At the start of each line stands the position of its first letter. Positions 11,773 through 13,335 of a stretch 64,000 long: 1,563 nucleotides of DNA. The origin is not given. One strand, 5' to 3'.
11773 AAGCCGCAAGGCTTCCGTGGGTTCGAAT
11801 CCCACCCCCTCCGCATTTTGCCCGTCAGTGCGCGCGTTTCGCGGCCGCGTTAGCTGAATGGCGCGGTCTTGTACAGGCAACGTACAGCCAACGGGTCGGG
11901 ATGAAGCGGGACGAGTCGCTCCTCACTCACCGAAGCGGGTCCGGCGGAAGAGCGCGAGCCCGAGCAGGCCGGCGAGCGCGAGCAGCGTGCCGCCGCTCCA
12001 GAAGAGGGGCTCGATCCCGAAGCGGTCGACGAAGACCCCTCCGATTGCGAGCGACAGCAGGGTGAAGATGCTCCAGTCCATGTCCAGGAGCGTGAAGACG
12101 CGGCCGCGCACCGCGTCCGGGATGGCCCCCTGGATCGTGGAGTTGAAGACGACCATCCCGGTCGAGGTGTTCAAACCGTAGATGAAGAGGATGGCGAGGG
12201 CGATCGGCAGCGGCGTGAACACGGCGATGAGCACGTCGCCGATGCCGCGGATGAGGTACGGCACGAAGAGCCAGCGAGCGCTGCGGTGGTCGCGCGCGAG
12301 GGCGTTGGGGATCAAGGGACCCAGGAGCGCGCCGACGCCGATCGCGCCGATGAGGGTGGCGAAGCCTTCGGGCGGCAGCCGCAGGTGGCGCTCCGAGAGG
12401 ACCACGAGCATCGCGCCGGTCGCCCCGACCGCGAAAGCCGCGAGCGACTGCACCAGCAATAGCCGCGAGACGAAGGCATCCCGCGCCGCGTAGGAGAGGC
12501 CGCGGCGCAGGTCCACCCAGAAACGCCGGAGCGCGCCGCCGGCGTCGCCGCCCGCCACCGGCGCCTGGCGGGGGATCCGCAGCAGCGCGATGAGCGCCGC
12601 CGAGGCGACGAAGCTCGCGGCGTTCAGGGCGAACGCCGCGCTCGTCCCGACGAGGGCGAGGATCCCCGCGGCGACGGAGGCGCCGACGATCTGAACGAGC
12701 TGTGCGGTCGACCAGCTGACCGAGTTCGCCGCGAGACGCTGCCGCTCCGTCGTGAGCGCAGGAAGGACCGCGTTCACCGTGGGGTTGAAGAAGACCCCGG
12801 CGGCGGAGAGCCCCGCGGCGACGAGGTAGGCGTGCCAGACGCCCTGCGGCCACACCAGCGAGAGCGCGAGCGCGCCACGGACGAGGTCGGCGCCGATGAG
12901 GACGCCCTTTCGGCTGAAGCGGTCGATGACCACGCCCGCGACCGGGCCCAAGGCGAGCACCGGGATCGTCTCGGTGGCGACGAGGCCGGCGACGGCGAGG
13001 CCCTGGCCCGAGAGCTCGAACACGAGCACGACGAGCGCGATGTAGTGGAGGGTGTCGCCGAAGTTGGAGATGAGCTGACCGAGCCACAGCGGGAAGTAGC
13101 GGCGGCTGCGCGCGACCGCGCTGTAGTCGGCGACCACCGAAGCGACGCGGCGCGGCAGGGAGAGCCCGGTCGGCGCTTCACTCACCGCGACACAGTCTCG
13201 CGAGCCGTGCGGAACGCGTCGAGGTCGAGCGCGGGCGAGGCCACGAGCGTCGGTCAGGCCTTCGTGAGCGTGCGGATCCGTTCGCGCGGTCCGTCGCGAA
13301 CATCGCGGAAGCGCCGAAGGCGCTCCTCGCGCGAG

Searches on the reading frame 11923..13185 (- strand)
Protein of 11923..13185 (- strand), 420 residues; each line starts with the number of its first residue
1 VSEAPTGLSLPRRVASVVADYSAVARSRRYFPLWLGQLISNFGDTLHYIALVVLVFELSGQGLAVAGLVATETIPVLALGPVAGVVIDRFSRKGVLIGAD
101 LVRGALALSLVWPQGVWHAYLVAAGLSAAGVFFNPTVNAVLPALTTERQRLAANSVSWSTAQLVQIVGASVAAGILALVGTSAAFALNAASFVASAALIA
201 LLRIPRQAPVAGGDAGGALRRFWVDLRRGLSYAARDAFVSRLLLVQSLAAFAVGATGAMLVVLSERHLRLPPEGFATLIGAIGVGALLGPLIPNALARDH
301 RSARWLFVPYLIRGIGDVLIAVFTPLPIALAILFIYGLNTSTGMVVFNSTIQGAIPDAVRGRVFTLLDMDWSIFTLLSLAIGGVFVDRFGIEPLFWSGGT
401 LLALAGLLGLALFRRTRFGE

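Call 12: search_protein_families(library=pfam, proteins=[window:11923-13185:-], max_evalue=0.01)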
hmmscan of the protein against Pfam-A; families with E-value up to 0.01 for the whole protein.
window:11923-13185:- (420 aa): 2 families
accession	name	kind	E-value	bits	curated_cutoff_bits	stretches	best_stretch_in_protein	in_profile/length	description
PF07690.21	MFS_1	-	1.9e-25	90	33.4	2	33-299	1-263/347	Major Facilitator Superfamily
PF05977.19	MFS_3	-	9.4e-20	71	27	1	30-367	12-348/524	Transmembrane secretion effector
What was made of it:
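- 11923..13185 (-): MFS transporter gene, where host-like DNA of 72-75% GC begins. This marks the right boundary of the island cluster. Pfam MFS_1 and MFS_3 (call 12).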

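Call 26: find_homologous_proteins(query=window:11923-13185:-, max_evalue=1e-30)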
Query window:11923-13185:- (420 aa): 1185 proteins with E <= 1e-30 among 8000 candidates; the best 120 are listed.
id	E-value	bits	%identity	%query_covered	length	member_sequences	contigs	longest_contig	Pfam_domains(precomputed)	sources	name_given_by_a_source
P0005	2.3e-239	812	94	100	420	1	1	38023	PF05977.20,PF07690.22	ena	-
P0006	7.1e-200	682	79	97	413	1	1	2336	PF05977.20,PF07690.22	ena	-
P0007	6.8e-199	679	79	98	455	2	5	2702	PF05977.20,PF07690.22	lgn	-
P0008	2.7e-197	674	79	97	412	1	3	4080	PF05977.20,PF07690.22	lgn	-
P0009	1.0e-196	672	79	97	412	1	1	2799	PF05977.20,PF07690.22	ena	-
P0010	3.0e-195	667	77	98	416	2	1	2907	PF05977.20,PF07690.22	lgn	-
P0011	1.4e-191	655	77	98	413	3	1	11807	PF05977.20,PF07690.22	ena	-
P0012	1.0e-190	652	76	98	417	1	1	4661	PF05977.20,PF07690.22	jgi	jgi:MFS family permease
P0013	1.2e-190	652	76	98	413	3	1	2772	PF05977.20,PF07690.22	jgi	jgi:MFS family permease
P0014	1.6e-190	652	77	98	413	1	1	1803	PF05977.20,PF07690.22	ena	-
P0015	7.8e-190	649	77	96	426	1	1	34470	PF05977.20,PF07690.22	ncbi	-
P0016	4.7e-189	647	76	98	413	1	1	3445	PF05977.20,PF07690.22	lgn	-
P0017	8.4e-189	646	77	94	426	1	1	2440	PF05977.20,PF07690.22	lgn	-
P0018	3.9e-188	644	76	97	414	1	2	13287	PF05977.20,PF07690.22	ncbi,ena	ncbi:MAG TPA: MFS transporter [Candidatus Limnocylindria bacterium]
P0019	1.4e-187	642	76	97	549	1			PF05977.20,PF07690.22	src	-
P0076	6.1e-180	617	74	97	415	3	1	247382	PF05977.20,PF07690.22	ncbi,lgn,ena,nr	ncbi:MAG TPA: MFS transporter [Candidatus Limnocylindria bacterium]|nr:MFS transporter [Candidatus L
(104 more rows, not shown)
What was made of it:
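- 11923..13185 (-): Homologues are named Candidatus Limnocylindria or Chloroflexota (call 26).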

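Call 27: find_encoding_contigs(protein=P0005, flank=10000, max_places=3)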
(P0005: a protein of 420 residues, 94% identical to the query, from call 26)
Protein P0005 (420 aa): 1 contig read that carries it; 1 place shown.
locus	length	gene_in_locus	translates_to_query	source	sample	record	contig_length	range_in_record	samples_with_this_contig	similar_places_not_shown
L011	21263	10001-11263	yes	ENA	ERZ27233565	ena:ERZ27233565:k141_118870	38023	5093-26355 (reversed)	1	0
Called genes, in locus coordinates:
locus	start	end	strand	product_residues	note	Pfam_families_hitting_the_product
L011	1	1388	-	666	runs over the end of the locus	PF01578:Cytochrom_C_asm, PF16327:CcmF_C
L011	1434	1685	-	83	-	PF04945:YHS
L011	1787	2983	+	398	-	PF02163:Peptidase_M50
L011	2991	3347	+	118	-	-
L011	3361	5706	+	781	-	PF00403:HMA (weak), PF00122:E1-E2_ATPase, PF00702:Hydrolase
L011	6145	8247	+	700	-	PF00403:HMA, PF00122:E1-E2_ATPase, PF00702:Hydrolase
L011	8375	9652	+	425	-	PF27126:NmeDI_C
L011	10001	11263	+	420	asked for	PF05977:MFS_3, PF07690:MFS_1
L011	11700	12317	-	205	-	PF10543:ORF6N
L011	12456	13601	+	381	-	PF13551:HTH_29 (weak), PF13565:HTH_32 (weak), PF00665:rve, PF13683:rve_3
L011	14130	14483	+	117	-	-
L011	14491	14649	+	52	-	-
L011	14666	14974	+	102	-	-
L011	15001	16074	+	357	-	PF00033:Cytochrome_B, PF13631:Cytochrom_B_N_2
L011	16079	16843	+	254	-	PF13386:DsbD_2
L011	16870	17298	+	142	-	PF01978:TrmB (weak), PF03965:Penicillinase_R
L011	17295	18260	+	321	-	PF05569:Peptidase_M56, PF01435:Peptidase_M48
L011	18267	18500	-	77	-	PF09851:SHOCT (weak)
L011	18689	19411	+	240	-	PF02683:DsbD_TM, PF13386:DsbD_2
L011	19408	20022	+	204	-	PF08534:Redoxin, PF00578:AhpC-TSA, PF00085:Thioredoxin (weak), PF13098:Thioredoxin_2, PF13905:Thioredoxin_8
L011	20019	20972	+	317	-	-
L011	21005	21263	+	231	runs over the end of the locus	PF08534:Redoxin, PF00578:AhpC-TSA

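Call 28: find_encoding_contigs(protein=P0076, flank=10000, max_places=3)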
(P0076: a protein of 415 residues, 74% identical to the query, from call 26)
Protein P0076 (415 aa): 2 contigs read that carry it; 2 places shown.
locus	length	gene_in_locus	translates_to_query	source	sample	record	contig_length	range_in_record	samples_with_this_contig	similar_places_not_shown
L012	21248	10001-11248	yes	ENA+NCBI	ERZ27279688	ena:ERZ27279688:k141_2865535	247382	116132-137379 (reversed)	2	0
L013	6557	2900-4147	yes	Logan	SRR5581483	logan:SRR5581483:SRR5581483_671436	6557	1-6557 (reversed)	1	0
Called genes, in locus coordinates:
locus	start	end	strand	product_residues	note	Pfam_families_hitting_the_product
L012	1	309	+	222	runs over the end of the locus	PF00989:PAS, PF08448:PAS_4, PF00196:GerE, PF13384:HTH_23 (faint)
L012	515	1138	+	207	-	PF00111:Fer2 (weak), PF13085:Fer2_3 (weak), PF01799:Fer2_2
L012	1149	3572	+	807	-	PF01315:Ald_Xan_dh_C, PF02738:MoCoBD_1, PF20256:MoCoBD_2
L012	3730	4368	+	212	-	PF00111:Fer2 (weak), PF01799:Fer2_2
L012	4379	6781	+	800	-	PF01315:Ald_Xan_dh_C, PF02738:MoCoBD_1, PF20256:MoCoBD_2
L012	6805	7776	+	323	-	PF00941:FAD_binding_5, PF03450:CO_deh_flav_C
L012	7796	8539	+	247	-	PF12838:Fer4_7 (faint), PF13187:Fer4_9 (faint), PF12837:Fer4_6 (faint), PF13237:Fer4_10 (faint)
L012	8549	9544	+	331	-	PF01292:Ni_hydr_CYTB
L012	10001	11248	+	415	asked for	PF05977:MFS_3, PF07690:MFS_1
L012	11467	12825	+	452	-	-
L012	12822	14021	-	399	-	PF00999:Na_H_Exchanger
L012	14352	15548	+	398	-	PF07690:MFS_1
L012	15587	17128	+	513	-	PF00488:MutS_V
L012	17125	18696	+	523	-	PF00488:MutS_V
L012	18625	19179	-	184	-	-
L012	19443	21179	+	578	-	PF16736:sCache_like (weak), PF00672:HAMP (faint), PF08448:PAS_4, PF00512:HisKA, PF02518:HATPase_c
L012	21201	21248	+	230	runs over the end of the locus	PF00072:Response_reg, PF00486:Trans_reg_C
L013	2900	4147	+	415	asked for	PF05977:MFS_3, PF07690:MFS_1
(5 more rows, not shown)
